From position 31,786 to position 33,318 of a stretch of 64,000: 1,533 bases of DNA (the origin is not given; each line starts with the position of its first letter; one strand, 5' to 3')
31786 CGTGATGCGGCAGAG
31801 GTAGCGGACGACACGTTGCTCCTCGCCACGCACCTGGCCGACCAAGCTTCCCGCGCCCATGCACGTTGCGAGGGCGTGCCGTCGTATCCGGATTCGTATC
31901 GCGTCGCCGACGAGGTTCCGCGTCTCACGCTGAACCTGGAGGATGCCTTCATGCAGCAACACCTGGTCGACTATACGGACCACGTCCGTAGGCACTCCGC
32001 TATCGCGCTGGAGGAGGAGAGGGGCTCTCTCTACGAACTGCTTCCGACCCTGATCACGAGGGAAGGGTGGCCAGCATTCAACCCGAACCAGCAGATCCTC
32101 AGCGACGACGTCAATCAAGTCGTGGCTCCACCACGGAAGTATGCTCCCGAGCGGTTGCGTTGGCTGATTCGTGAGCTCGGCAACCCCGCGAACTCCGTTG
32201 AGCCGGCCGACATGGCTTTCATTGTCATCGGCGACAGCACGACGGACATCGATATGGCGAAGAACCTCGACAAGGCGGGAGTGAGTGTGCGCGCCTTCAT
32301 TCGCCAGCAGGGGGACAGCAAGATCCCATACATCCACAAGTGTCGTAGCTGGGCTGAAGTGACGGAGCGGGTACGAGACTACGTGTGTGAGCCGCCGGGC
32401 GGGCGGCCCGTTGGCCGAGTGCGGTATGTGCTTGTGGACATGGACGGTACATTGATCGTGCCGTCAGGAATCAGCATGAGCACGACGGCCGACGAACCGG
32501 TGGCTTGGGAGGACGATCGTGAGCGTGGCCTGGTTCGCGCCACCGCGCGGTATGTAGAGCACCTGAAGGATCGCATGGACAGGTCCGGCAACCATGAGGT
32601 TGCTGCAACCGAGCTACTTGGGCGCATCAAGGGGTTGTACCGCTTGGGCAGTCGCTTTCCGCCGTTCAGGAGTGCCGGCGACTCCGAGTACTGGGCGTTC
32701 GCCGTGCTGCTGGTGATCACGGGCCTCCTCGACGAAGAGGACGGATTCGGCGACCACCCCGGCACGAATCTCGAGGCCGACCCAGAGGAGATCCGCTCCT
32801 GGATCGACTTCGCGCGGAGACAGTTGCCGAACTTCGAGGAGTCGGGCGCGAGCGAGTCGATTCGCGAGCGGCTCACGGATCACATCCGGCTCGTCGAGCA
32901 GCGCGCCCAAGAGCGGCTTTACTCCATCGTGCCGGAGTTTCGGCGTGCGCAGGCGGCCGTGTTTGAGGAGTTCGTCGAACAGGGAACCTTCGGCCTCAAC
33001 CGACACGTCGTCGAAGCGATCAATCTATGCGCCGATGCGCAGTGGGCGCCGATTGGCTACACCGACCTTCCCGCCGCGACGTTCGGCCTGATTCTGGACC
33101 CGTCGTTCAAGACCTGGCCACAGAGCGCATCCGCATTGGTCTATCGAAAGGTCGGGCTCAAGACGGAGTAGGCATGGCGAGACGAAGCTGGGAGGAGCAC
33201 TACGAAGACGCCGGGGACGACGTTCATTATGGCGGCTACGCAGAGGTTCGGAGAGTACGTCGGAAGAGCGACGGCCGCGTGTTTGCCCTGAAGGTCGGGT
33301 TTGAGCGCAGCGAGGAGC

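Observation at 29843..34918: Compact lower-GC four-gene module (4-TM protein, 935-aa TIR-like/GAF/HAD-like protein, atypical kinase, canonical Hanks kinase): best candidate for an undescribed system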

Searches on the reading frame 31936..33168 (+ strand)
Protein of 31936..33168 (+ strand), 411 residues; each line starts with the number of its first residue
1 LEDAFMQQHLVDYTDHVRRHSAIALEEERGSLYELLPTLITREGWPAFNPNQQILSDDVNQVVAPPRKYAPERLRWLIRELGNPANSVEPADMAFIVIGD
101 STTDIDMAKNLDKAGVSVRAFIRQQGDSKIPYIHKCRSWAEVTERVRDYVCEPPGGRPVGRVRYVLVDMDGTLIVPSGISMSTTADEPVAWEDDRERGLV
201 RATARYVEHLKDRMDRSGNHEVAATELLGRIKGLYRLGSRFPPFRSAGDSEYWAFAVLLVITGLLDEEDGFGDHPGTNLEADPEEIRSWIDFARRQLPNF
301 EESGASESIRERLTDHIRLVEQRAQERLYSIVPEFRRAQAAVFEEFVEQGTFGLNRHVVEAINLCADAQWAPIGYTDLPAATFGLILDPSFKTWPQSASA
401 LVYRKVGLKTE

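Call 34: find_homologous_proteins(query=A2, max_evalue=0.001)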
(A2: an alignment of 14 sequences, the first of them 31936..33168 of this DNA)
Query A2 (14 sequences) (411 aa, profile of the alignment): 1 proteins with E <= 0.001 among 8000 candidates.
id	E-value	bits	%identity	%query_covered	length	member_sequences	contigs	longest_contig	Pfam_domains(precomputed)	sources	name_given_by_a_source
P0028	3.7e-131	456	22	90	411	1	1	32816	-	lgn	-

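Call 44: predict_structure(alignment_id=A2)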
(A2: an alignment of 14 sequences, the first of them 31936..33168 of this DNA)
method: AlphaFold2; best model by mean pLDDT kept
length: 411 residues; sequences in the alignment: 14
mean_pLDDT: 81.6   pTM: 0.84
mean pLDDT of the five models: 81.6, 79.9, 79.9, 79.8, 79.4
residues with pLDDT >= 90: 152; 70-90: 174; 50-70: 62; < 50: 23
segments of 3 or more residues with pLDDT < 50: 50-53, 181-184, 186-188, 216-219
pLDDT, mean of each block of 10 residues (from residue 1): 68 94 97 90 59 49 66 82 64 92 95 94 91 94 95 65 91 74 49 77 89 52 76 87 86 92 87 83 89 86 68 89 81 89 88 94 96 89 76 76 90 72
secondary structure, 60 per line:
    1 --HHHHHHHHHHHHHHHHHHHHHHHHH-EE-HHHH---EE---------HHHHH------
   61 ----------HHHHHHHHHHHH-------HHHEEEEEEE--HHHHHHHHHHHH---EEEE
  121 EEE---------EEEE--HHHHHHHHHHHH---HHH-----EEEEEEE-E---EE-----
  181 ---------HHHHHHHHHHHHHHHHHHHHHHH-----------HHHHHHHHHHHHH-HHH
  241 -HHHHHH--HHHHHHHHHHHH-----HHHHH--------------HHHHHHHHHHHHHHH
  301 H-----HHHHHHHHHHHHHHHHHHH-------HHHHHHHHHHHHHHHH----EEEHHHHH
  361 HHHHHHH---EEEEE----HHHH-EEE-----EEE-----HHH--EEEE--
elements in order: H3-27 H32-35 H50-54 H71-82 E93-99 H102-113 E117-123 E133-136 H139-150 E162-168 H190-212 H224-236 H242-247 H250-261 H267-271 H286-301 H307-325 H333-348 E353-355 H356-367 E371-375 H380-383 E385-387 E393-395 E406-409

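Call 50: fold_search(model_id=the predicted structure, library=pdb)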
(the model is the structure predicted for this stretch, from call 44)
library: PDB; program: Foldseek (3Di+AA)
matches with E <= 10: 1124; with E <= 0.001: 0
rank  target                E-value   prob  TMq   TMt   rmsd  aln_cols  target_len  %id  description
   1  2nm0_A                3.7e-02  0.77  0.16  0.27  16.2       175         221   16  Crystal Structure of SCO1815: a Beta-Ketoacyl-Acyl Carrier Protein Reductase from Streptomyces coelicolor A3(2) (released 2007-01-02)
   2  5m65_A                7.0e-02  0.75  0.16  0.15  14.7       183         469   17  Crystal structure of S-adenosyl-L-homocysteine hydrolase from Bradyrhizobium elkanii in complex with adenine (released 2017-05-10)
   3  9l5s_Y                1.0e-01  0.09  0.11  0.05  19.6       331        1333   10  Cryo-EM structure of the thermophile spliceosome (state B*Q1) (released 2025-03-12)
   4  5unn_B                1.3e-01  0.99  0.13  0.25   4.8        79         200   15  Crystal structure of NADPH-dependent glyoxylate/hydroxypyruvate reductase SMc02828 (SmGhrA) from Sinorhizobium melilot (released 2017-02-22)
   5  3ssm_B                1.4e-01  0.47  0.17  0.19  13.0       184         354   10  MycE Methyltransferase from the Mycinamycin Biosynthetic Pathway in Complex with Mg and SAH, Crystal form 1 (released 2011-08-24)
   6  5unn_A                1.5e-01  0.93  0.16  0.24   5.8       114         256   14  Crystal structure of NADPH-dependent glyoxylate/hydroxypyruvate reductase SMc02828 (SmGhrA) from Sinorhizobium melilot (released 2017-02-22)
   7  3h5l_A                1.5e-01  0.30  0.16  0.16  14.3       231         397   10  Crystal structure of a putative branched-chain amino acid ABC transporter from Silicibacter pomeroyi (released 2009-05-05)
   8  4zqb_A                2.2e-01  0.54  0.18  0.23  17.1       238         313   12  Crystal structure of NADP-dependent dehydrogenase from Rhodobactersphaeroides in complex with NADP and sulfate (released 2015-05-20)
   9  2w2k_A                2.3e-01  0.57  0.12  0.14  10.1       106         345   13  Crystal structure of the apo forms of Rhodotorula graminis D- mandelate dehydrogenase at 1.8A. (released 2009-11-17)
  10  2w2k_B                2.3e-01  0.41  0.13  0.14  10.5       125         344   10  Crystal structure of the apo forms of Rhodotorula graminis D- mandelate dehydrogenase at 1.8A. (released 2009-11-17)
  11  6t7g_DDD              2.5e-01  0.06  0.13  0.09  21.2       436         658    9  Bacteroides salyersiae GH164 beta-mannosidase in complex with mannoimidazole (released 2019-12-25)
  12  4lvc_A                2.7e-01  0.47  0.17  0.15  15.4       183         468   15  Crystal structure of S-adenosyl-L-homocysteine hydrolase from Bradyrhizobium elkanii in complex with adenosine (released 2014-07-30)
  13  6t7g_EEE              2.7e-01  0.06  0.13  0.09  21.4       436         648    9  Bacteroides salyersiae GH164 beta-mannosidase in complex with mannoimidazole (released 2019-12-25)
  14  4gur_A                2.8e-01  0.14  0.11  0.07  18.9       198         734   10  Crystal structure of LSD2-NPAC with H3 in space group P21 (released 2013-01-16)
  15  5l3b_A                2.8e-01  0.08  0.11  0.08  30.3       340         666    9  Human LSD1/CoREST: LSD1 D556G mutation (released 2016-05-04)
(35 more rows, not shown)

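Call 51: search_solved_structures(query=A2, max_evalue=10, show_alignments=3)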
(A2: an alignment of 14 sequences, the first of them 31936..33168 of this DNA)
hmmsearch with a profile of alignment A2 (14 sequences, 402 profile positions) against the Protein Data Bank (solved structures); distinct sequences matched with E-value up to 10: 3.
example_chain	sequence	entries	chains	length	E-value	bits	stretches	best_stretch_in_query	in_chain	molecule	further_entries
2gpi_A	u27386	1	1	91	0.032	16.2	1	292-346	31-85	conserved hypothetical protein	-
2hcf_A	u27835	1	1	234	0.84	11.5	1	94-121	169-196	Hydrolase, haloacid dehalogenase-like family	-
2fpr_A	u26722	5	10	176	0.89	11.4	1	87-114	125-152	Histidine biosynthesis bifunctional protein hisB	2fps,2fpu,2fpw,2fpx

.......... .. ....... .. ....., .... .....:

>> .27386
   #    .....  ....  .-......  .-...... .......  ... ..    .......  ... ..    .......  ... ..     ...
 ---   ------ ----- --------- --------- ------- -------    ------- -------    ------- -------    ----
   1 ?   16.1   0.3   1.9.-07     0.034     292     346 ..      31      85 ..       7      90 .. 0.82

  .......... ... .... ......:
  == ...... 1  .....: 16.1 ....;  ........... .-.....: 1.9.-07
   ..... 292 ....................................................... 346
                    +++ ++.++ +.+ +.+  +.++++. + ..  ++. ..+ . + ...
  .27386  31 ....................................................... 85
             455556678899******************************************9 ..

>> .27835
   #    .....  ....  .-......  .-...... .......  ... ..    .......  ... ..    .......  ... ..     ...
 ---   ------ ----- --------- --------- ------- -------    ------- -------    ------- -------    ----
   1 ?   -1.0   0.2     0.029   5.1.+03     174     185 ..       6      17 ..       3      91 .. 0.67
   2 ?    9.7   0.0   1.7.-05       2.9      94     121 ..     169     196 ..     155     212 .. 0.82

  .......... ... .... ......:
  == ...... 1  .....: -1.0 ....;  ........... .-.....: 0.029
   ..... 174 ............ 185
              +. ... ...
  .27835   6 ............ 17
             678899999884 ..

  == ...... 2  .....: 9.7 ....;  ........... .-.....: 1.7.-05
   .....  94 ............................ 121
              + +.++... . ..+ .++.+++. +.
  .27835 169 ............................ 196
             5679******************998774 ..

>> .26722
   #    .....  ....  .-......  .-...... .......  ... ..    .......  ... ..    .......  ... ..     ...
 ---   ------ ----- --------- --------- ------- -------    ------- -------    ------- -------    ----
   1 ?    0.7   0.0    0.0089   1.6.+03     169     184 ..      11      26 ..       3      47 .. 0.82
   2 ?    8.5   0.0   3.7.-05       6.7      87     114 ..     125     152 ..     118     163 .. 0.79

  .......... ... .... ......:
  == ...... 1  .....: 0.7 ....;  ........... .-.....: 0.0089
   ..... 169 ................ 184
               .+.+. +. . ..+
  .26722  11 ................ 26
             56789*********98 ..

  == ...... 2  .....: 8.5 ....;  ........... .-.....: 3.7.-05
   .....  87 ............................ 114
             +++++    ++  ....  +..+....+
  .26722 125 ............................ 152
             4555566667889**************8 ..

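Call 52: search_protein_families(library=pfam, alignment_id=A2, max_evalue=10)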
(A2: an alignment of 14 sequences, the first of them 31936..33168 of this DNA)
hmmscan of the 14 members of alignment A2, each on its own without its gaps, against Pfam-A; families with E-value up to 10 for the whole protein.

A. member 1, window:31936-33168:+ (411 aa): 3 families
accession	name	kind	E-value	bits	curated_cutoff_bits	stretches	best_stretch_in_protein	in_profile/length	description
PF00702.32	Hydrolase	-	0.00098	20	26.4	2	66-111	152-190/191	haloacid dehalogenase-like hydrolase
PF22893.2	ULD_2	-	0.012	16.3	24.5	1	134-177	21-65/85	Ubiquitin-like domain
PF12710.13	HAD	-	0.15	12.9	27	0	92-109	172-189/189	haloacid dehalogenase-like hydrolase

B. families by the number of members that match (of 14 scanned): 8 families
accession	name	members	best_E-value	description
PF00702.32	Hydrolase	1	0.00098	haloacid dehalogenase-like hydrolase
PF22893.2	ULD_2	1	0.012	Ubiquitin-like domain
PF00435.27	Spectrin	1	0.11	Spectrin repeat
PF12710.13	HAD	1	0.15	haloacid dehalogenase-like hydrolase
PF09268.16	Clathrin-link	1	0.15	Clathrin, heavy-chain linker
PF21141.3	T6PP_C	1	0.16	Trehalose-6-phosphate phosphatase, C-terminal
PF13909.12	zf-H2C2_5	1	0.2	C2H2-type zinc-finger domain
PF24476.1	DUF7580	1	0.2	Domain of unknown function (DUF7580)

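Call 93: fold_search(model_id=the predicted structure, library=viral)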
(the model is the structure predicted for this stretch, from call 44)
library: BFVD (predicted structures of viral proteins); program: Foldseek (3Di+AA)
matches with E <= 10: 440; with E <= 0.001: 0
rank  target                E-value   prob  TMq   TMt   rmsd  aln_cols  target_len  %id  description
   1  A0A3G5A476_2          1.4e-01  0.13  0.18  0.07  22.8       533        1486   10  ubiquitinyl hydrolase 1 [Harvfovirus sp.]
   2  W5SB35                1.7e-01  0.57  0.16  0.21   6.0       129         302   14  Cap-specific mRNA (nucleoside-2'-O-)-methyltransferase [Pithovirus sibericum]
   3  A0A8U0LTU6            2.6e-01  0.11  0.17  0.10  21.9       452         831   11  Uncharacterized protein [Cordyceps chanhua alternavirus 1]
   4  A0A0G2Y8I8            2.7e-01  0.08  0.12  0.11  21.8       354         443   10  arginine--tRNA ligase [Acanthamoeba polyphaga mimivirus]
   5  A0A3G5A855            2.9e-01  0.21  0.15  0.19  20.3       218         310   11  Uncharacterized protein [Hyperionvirus sp.]
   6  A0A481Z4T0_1          2.9e-01  0.08  0.12  0.07  17.6       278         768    8  Helicase ATP-binding domain-containing protein [Pithovirus LCPAC201]
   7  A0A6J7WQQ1            2.9e-01  0.05  0.09  0.05  32.2       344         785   11  Uncharacterized protein [uncultured Caudovirales phage]
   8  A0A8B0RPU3            3.0e-01  0.08  0.14  0.09  21.8       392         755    8  RNA-dependent RNA polymerase (Fragment) [Wuhan Mosquito Virus 8]
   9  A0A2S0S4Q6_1          3.5e-01  0.30  0.17  0.07  14.8       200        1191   12  Putative RNA-dependent RNA polymerase [Saiwaicho virus]
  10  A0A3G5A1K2            4.0e-01  0.08  0.15  0.08  24.0       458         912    9  Ubiquitin-activating enzyme [Gaeavirus sp.]
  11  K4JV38                4.2e-01  0.05  0.14  0.06  26.9       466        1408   11  Uncharacterized protein [Abalone herpesvirus (isolate Abalone/Australia/Victoria/2009)]
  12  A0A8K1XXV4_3          4.7e-01  0.16  0.11  0.05   8.8       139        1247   12  (no name in the UniProt tables at hand)
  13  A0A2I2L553            5.2e-01  0.21  0.15  0.29  14.7       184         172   15  Uncharacterized protein [Orpheovirus IHUMI-LCC2]
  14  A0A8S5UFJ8            5.2e-01  0.06  0.14  0.15  19.1       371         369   11  Uncharacterized protein [Myoviridae sp. ctcyQ27]
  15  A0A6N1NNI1            5.7e-01  0.08  0.11  0.09  15.4       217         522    9  ATPase family protein [Tupanvirus soda lake]
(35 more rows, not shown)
